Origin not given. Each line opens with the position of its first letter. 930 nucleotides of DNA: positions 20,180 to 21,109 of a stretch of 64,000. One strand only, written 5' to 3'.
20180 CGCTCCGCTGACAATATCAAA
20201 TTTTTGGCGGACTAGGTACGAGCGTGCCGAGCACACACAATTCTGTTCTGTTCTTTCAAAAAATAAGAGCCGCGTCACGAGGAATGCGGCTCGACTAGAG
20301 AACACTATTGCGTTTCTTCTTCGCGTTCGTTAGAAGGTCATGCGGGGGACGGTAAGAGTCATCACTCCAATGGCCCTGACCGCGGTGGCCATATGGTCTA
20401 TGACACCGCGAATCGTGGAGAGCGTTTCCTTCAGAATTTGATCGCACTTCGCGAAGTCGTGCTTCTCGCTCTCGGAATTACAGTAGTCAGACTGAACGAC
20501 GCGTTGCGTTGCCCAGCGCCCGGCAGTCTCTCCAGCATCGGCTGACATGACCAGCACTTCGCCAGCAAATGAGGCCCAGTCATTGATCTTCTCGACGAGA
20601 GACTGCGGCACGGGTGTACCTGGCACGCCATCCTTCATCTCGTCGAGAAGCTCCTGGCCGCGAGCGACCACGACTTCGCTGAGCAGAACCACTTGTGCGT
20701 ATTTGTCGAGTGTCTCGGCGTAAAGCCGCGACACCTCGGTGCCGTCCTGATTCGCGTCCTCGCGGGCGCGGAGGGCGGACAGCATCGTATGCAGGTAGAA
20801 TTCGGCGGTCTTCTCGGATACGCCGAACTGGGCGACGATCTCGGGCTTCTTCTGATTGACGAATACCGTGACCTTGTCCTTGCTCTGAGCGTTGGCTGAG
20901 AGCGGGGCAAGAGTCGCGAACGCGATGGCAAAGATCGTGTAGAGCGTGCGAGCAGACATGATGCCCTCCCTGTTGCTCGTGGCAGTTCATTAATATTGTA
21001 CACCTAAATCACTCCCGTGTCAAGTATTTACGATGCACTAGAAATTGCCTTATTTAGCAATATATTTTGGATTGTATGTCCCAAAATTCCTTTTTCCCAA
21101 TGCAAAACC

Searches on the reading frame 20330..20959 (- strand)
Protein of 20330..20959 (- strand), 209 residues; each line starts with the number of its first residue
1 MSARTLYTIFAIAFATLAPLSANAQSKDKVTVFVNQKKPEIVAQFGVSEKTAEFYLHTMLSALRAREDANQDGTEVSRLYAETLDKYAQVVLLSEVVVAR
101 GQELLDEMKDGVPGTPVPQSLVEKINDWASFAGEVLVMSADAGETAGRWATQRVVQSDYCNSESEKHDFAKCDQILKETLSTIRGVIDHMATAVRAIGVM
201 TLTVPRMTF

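Call 86: search_protein_families(library=pfam, proteins=[window:20330-20959:-], max_evalue=1)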
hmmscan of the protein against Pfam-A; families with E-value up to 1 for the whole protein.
window:20330-20959:- (209 aa): 3 families
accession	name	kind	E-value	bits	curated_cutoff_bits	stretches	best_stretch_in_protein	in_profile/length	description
PF14639.11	YqgF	-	0.014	15.7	35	1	22-74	47-97/150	Holliday-junction resolvase-like of SPT6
PF22794.1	jr-ZPR1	-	0.022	15.1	27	1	152-194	5-47/125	ZPR1 jelly-roll domain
PF13613.12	HTH_Tnp_4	-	0.046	13.8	27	1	44-66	28-50/53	Helix-turn-helix of DDE superfamily endonuclease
